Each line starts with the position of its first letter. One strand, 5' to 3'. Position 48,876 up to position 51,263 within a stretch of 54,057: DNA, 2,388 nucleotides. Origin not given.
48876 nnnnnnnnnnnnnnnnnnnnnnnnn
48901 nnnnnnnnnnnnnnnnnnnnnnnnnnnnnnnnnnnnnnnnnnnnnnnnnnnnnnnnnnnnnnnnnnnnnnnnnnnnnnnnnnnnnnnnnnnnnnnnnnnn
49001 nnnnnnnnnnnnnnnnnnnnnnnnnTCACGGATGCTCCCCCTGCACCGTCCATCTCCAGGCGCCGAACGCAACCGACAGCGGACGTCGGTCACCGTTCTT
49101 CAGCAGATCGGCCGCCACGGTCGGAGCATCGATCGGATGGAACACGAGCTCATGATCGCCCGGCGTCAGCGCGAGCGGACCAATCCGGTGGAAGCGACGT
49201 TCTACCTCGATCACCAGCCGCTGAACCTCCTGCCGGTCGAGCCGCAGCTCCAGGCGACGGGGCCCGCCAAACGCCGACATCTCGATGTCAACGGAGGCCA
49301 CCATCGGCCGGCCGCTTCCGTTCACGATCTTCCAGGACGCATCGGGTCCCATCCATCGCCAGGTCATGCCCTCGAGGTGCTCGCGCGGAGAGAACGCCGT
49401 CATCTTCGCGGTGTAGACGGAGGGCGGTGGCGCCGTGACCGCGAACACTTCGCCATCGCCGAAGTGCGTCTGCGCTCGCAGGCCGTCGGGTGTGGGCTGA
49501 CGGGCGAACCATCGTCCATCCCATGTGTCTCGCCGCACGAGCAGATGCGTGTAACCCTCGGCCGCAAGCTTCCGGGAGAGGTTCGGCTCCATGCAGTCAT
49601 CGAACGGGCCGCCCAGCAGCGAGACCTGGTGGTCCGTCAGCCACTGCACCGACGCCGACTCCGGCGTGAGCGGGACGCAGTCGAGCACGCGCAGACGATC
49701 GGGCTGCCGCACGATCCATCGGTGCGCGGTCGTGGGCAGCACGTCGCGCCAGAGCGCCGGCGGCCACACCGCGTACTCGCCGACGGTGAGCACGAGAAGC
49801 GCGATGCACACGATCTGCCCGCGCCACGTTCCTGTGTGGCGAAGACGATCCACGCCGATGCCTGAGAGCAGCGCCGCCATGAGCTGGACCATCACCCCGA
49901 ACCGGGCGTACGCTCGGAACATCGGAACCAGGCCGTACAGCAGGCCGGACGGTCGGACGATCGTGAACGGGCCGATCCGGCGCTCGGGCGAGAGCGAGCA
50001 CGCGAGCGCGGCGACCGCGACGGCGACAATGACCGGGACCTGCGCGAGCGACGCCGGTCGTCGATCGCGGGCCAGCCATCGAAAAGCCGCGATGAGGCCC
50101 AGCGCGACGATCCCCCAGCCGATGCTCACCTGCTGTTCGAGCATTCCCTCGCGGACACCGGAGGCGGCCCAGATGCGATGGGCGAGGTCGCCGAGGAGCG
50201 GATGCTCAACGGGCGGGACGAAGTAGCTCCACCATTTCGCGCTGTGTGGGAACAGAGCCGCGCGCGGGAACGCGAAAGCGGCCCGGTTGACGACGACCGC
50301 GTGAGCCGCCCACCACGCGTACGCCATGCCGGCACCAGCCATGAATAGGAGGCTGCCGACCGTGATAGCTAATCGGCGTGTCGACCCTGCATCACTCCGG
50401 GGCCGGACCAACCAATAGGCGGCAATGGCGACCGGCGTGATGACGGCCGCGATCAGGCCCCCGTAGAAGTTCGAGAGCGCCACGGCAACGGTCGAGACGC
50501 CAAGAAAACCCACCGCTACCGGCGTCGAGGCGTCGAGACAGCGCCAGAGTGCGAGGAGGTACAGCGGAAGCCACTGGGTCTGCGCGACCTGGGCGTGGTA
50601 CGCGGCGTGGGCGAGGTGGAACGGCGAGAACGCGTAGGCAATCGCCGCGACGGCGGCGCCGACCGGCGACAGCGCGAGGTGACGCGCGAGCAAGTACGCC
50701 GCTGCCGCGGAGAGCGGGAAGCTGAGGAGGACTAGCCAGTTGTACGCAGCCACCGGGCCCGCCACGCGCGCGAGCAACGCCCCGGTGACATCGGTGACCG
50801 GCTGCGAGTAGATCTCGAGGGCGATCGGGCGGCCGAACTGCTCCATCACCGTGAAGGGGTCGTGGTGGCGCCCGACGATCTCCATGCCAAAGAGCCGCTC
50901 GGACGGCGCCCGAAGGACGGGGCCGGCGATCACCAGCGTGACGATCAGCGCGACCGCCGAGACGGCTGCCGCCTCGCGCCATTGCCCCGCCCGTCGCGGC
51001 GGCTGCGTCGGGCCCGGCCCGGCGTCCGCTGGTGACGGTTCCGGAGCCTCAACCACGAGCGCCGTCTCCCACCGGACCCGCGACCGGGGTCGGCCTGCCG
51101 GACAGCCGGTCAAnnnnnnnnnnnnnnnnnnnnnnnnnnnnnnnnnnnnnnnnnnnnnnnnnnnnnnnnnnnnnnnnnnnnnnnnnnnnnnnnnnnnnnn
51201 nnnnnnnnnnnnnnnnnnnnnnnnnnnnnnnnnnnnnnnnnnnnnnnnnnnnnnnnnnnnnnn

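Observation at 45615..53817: Candidate novel protein-sorting/cell-surface modification system: AdoMetDC-like enzyme, tandem exosortase, GT-C-like membrane proteins and methyltransferase, paired with an IPTL-CTERM-like tagged substrate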

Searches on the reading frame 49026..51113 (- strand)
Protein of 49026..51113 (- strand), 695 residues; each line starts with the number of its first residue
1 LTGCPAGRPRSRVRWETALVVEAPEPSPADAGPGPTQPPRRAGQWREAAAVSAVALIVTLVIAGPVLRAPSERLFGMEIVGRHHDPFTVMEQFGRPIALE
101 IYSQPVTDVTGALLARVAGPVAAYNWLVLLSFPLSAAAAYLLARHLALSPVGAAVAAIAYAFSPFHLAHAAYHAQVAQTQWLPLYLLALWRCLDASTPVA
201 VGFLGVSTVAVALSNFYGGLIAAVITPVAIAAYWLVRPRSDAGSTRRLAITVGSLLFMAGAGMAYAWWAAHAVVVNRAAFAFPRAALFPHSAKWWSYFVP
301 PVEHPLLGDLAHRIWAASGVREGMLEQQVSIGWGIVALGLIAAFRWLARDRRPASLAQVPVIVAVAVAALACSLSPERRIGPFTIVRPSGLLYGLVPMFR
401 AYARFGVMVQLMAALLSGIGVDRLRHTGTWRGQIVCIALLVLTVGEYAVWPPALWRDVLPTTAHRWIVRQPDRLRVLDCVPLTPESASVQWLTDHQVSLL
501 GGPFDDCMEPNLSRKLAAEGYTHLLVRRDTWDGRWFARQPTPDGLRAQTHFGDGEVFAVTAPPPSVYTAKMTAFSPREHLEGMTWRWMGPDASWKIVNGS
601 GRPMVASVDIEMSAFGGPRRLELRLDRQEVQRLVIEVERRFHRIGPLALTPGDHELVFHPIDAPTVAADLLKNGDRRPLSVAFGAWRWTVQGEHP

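Call 3: search_protein_families(library=ncbifam, proteins=[window:49026-51113:-], max_evalue=0.01)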
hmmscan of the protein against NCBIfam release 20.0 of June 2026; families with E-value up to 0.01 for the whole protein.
window:49026-51113:- (695 aa): 0 families

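Call 4: search_protein_families(library=pfam, proteins=[window:49026-51113:-], max_evalue=0.01)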
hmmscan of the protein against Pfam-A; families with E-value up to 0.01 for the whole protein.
window:49026-51113:- (695 aa): 0 families

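Call 18: search_protein_families(library=pfam, proteins=[window:49026-51113:-], max_evalue=10)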
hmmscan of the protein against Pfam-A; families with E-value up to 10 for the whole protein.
window:49026-51113:- (695 aa): 2 families
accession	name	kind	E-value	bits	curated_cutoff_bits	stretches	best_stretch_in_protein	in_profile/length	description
PF10131.15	PTPS_related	-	0.038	12.9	26.4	1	114-255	15-159/621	6-pyruvoyl-tetrahydropterin synthase related domain; membrane protein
PF09586.16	YfhO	-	0.048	12.4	28.5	1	123-245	91-209/835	Bacterial membrane protein YfhO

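Call 39: find_homologous_proteins(query=window:49026-51056:-, max_evalue=0.00001)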
Query window:49026-51056:- (676 aa): 1186 proteins with E <= 0.00001 among 8000 candidates; the best 120 are listed.
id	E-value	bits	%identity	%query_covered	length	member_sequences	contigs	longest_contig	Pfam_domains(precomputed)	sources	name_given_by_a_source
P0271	0.0e+0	1500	99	100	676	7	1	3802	PF19830.5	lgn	-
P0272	0.0e+0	1332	89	99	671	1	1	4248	PF19830.5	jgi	jgi:hypothetical protein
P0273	0.0e+0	1219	81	100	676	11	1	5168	PF19830.5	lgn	-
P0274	0.0e+0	1151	78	100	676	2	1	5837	PF19830.5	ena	-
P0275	0.0e+0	1133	77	97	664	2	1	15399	PF19830.5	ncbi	-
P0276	0.0e+0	1114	75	100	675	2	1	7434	PF19830.5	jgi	-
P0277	0.0e+0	1112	75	97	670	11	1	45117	PF19830.5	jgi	-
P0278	0.0e+0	1111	77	100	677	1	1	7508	PF19830.5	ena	-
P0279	0.0e+0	1095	75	97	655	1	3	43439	PF19830.5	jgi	-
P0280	0.0e+0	1071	73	96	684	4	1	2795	-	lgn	-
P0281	0.0e+0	1070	74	97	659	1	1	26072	PF19830.5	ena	-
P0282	0.0e+0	1064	73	97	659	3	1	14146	PF19830.5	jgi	jgi:hypothetical protein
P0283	0.0e+0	1046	72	97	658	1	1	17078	PF19830.5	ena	-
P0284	0.0e+0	1040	72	97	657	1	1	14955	PF19830.5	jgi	jgi:hypothetical protein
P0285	0.0e+0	1039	70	97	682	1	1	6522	PF19830.5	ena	-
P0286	0.0e+0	1034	71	97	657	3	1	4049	PF19830.5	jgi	jgi:hypothetical protein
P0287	0.0e+0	1034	74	92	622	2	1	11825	PF19830.5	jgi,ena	-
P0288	0.0e+0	1029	70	97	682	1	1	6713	PF19830.5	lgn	-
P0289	0.0e+0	1027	71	97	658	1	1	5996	PF19830.5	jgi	jgi:hypothetical protein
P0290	0.0e+0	1026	71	93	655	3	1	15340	PF19830.5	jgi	jgi:hypothetical protein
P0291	0.0e+0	1022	74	92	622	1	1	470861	PF19830.5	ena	-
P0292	0.0e+0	1021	70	96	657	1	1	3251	PF19830.5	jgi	-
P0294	0.0e+0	1019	70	94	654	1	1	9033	PF19830.5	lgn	-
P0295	0.0e+0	1016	71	95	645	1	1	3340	PF19830.5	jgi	jgi:hypothetical protein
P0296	0.0e+0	1014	70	97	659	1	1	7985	PF19830.5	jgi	jgi:hypothetical protein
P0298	6.1e-298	1009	69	95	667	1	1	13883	PF19830.5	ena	-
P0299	6.7e-298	1009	70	97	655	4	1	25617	PF19830.5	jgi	jgi:hypothetical protein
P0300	2.3e-297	1007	70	94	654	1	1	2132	PF19830.5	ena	-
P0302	6.2e-295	999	68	96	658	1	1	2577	PF19830.5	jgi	jgi:hypothetical protein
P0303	7.0e-295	999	69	97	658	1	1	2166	PF19830.5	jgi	jgi:hypothetical protein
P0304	1.9e-294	997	68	99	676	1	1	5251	PF19830.5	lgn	-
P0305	8.7e-294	995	69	96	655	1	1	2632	PF19830.5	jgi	jgi:hypothetical protein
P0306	1.1e-293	995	69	97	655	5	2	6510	PF19830.5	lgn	-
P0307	1.1e-293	995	69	93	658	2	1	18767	PF19830.5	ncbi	-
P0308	2.1e-293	994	70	97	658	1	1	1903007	PF19830.5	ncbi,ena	-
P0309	4.8e-293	992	68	97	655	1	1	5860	PF19830.5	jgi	jgi:hypothetical protein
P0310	1.2e-292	991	69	97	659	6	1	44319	PF19830.5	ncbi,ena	-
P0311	3.2e-292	990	68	97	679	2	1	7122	PF19830.5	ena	-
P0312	4.1e-292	989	70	97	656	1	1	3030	PF19830.5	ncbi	-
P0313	1.0e-291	988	70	93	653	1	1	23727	PF19830.5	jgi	jgi:hypothetical protein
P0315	7.0e-291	985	69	96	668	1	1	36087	PF19830.5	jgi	jgi:hypothetical protein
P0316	8.4e-291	985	68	97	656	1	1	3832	PF19830.5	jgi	jgi:hypothetical protein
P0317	9.3e-291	985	70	94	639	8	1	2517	PF19830.5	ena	-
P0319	4.8e-290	983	69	97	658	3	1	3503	PF19830.5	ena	-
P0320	9.8e-290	982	69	97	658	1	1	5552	PF19830.5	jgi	jgi:hypothetical protein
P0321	1.2e-289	981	68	97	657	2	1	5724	PF19830.5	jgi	jgi:hypothetical protein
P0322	1.2e-289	981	71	92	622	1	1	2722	PF19830.5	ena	-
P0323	2.0e-289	980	68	97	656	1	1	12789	PF10131.16,PF19830.5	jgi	jgi:hypothetical protein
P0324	2.6e-289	980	70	95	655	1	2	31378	PF19830.5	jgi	jgi:hypothetical protein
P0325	3.3e-289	980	68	97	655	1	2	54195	PF19830.5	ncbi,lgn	-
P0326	3.3e-289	980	68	96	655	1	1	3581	PF19830.5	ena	-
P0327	3.7e-289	980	68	97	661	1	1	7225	PF19830.5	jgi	jgi:hypothetical protein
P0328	4.3e-289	979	68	95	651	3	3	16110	PF19830.5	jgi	jgi:hypothetical protein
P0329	5.9e-289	979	72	92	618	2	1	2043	PF19830.5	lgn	-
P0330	8.5e-289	978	67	97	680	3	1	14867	PF19830.5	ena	-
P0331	1.0e-288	978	69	94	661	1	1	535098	PF19830.5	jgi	jgi:hypothetical protein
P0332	1.6e-288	978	69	96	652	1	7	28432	PF19830.5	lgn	-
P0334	2.0e-288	977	69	97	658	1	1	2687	PF19830.5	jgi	jgi:hypothetical protein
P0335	4.3e-288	976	68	95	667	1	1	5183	PF19830.5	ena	-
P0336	1.1e-287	975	68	96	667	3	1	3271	PF19830.5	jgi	-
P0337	1.6e-287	974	68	94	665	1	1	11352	PF19830.5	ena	-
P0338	2.2e-287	974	69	97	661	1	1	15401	PF19830.5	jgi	jgi:hypothetical protein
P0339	2.4e-287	974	66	97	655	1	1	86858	PF19830.5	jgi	jgi:hypothetical protein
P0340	2.7e-287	973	68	97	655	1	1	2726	PF19830.5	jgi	jgi:hypothetical protein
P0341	3.7e-287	973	67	97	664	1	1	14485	PF19830.5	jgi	jgi:hypothetical protein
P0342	9.1e-287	972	67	96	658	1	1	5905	PF19830.5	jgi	jgi:hypothetical protein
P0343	1.3e-286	971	67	94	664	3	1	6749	PF09586.17,PF19830.5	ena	-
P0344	1.7e-286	971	67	96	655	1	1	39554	PF19830.5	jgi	jgi:hypothetical protein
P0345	2.1e-286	970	67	97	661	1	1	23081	PF19830.5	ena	-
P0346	3.5e-286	970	67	97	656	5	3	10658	PF19830.5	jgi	-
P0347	3.6e-286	970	68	93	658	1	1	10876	PF19830.5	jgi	jgi:hypothetical protein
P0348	6.2e-286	969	67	96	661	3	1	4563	PF19830.5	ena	-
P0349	6.7e-286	969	69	95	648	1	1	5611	PF19830.5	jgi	jgi:hypothetical protein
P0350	1.1e-285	968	66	97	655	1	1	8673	PF19830.5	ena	-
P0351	1.5e-285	968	69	93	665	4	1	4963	PF19830.5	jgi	jgi:hypothetical protein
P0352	7.1e-285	965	68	96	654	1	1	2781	PF19830.5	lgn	-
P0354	1.3e-284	965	69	95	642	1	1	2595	PF19830.5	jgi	jgi:hypothetical protein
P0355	2.1e-284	964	67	94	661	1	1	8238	PF19830.5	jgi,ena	-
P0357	1.2e-283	961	66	97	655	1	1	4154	PF19830.5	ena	-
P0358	1.3e-283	961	66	96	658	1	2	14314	PF19830.5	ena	-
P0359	1.4e-283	961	67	97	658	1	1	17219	PF19830.5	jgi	jgi:hypothetical protein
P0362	3.5e-283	960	70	92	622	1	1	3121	PF19830.5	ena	-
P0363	6.4e-283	959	66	97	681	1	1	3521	PF19830.5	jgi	jgi:hypothetical protein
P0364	7.1e-283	959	66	97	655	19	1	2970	PF19830.5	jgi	-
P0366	1.7e-282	958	66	96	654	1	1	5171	PF19830.5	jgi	-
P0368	6.0e-282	956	66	97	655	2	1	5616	PF19830.5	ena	-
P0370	6.8e-282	956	66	96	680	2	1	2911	PF19830.5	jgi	jgi:hypothetical protein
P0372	9.8e-282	955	68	92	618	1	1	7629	PF19830.5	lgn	-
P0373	1.2e-281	955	69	92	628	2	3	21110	PF19830.5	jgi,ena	-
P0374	1.2e-281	955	67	96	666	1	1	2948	PF19830.5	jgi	jgi:hypothetical protein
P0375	1.6e-281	954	65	97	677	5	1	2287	PF19830.5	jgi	jgi:hypothetical protein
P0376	2.1e-281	954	67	98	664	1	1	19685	PF09586.17,PF19830.5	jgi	jgi:hypothetical protein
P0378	2.7e-281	954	68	96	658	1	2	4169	PF19830.5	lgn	-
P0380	7.4e-281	952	66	95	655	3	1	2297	PF19830.5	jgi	jgi:hypothetical protein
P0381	1.5e-280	951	66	96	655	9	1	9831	PF19830.5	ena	-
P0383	2.1e-280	951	65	97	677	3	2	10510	PF19830.5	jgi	jgi:hypothetical protein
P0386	9.7e-280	948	66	97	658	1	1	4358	PF19830.5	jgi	jgi:hypothetical protein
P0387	1.2e-279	948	66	97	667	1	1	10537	PF19830.5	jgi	jgi:hypothetical protein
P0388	1.5e-279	948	66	97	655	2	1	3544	PF19830.5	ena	-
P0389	3.7e-279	947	66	97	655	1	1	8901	PF19830.5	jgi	jgi:hypothetical protein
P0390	1.1e-278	945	70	92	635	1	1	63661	PF19830.5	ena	-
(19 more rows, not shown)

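Call 54: predict_structure(alignment_id=A4)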
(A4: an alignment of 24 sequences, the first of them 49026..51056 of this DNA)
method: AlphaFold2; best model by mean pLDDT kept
length: 676 residues; sequences in the alignment: 24
mean_pLDDT: 60.4   pTM: 0.46
mean pLDDT of the five models: 60.4, 58.5, 49.8, 49.2, 45.1
residues with pLDDT >= 90: 69; 70-90: 204; 50-70: 161; < 50: 242
segments of 3 or more residues with pLDDT < 50: 1-20, 46-91, 152-158, 196-198, 246-320, 332-337, 349-387, 424-441, 463-484
pLDDT, mean of each block of 10 residues (from residue 1): 36 35 67 77 52 31 28 25 33 54 61 79 80 82 62 45 76 76 78 54 60 63 60 65 51 34 32 26 32 36 29 41 52 48 52 38 32 31 42 72 65 63 47 33 63 66 43 33 53 81 81 73 86 85 87 81 79 90 91 90 94 93 93 94 81 77 89 71
secondary structure, 60 per line:
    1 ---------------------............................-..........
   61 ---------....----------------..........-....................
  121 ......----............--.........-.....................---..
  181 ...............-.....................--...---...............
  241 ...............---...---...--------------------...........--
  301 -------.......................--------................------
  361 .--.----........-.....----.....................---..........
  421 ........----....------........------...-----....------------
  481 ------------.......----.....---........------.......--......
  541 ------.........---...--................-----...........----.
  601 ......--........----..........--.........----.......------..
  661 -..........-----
elements in order (helices of 4 or more, strands of 3 or more residues): H22-49 H51-60 H70-73 H90-99 H101-126 H131-142 H145-153 H155-175 H179-195 H197-217 H226-255 H288-298 H308-330 H339-354 H369-376 H378-382 H387-407 H411-428 H433-436 H443-450 E457-459 H465-468 H493-499 E504-508 H512-519 E526-532 E535-540 E547-555 E559-561 E564-579 E585-595 E600-606 E609-616 E621-630 E633-641 H648-652 E662-671

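Call 58: fold_search(model_id=the predicted structure, library=pdb)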
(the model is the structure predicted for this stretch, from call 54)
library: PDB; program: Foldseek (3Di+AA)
matches with E <= 10: 1398; with E <= 0.001: 8
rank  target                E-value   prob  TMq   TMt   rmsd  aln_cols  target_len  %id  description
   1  6wbx                  2.5e-06  1.00  0.25  0.16  18.7       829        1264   15  Single-Particle Cryo-EM Structure of Arabinofuranosyltransferase AftD from Mycobacteria, Mutant R1389S Class 1 (released 2020-05-13)
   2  5f15                  1.8e-04  1.00  0.26  0.30  13.9       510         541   17  Crystal Structure of ArnT from Cupriavidus metallidurans bound to Undecaprenyl phosphate (released 2016-02-17)
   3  8b6l_I                1.9e-04  1.00  0.32  0.32  17.6       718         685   10  Subtomogram average of the human Sec61-TRAP-OSTA-translocon (released 2022-12-07)
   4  7bvc_B                3.1e-04  0.99  0.25  0.18  19.2       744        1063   12  Cryo-EM structure of Mycobacterium smegmatis arabinosyltransferase EmbA-EmbB-AcpM2 in complex with ethambutol (released 2020-04-29)
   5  7bvc_A                3.5e-04  0.99  0.23  0.16  19.1       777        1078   12  Cryo-EM structure of Mycobacterium smegmatis arabinosyltransferase EmbA-EmbB-AcpM2 in complex with ethambutol (released 2020-04-29)
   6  8j3x_A                6.8e-04  1.00  0.13  0.22   4.3       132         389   13  Crystal structure of CBM6E from Saccharophagus degradans (released 2024-04-24)
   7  8j3y_A                7.7e-04  1.00  0.13  0.22   4.2       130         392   12  Crystal structure of CBM6E E168Q in complex with oligosaccharides (released 2024-04-24)
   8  6s7t_A                7.7e-04  1.00  0.31  0.30  17.3       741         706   11  Cryo-EM structure of human oligosaccharyltransferase complex OST-B (released 2019-12-18)
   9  8j3x_B                1.0e-03  1.00  0.13  0.22   4.3       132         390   13  Crystal structure of CBM6E from Saccharophagus degradans (released 2024-04-24)
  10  6x0o                  1.1e-03  0.97  0.22  0.16  18.5       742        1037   10  Single-Particle Cryo-EM Structure of Arabinosyltransferase EmbB from Mycobacterium smegmatis (released 2020-06-10)
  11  3zm8_A                1.2e-03  1.00  0.14  0.21   4.6       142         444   11  Crystal structure of Podospora anserina GH26-CBM35 beta-(1,4)- mannanase (released 2013-04-17)
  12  8pn9_A                1.2e-03  1.00  0.28  0.28  16.5       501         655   12  Structure of human oligosaccharyltransferase OST-A complex bound to NGI-1 (released 2024-05-08)
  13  4qaw_H                1.3e-03  1.00  0.12  0.14   9.4       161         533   10  Structure of modular Xyn30D from Paenibacillus barcinonensis (released 2014-10-08)
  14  4kwu                  1.3e-03  1.00  0.15  0.10   8.0       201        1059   10  1.9 Angstrom resolution crystal structure of uncharacterized protein lmo2446 from Listeria monocytogenes EGD-e in comple (released 2013-06-19)
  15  4qaw_A                1.3e-03  1.00  0.12  0.15   9.1       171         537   11  Structure of modular Xyn30D from Paenibacillus barcinonensis (released 2014-10-08)
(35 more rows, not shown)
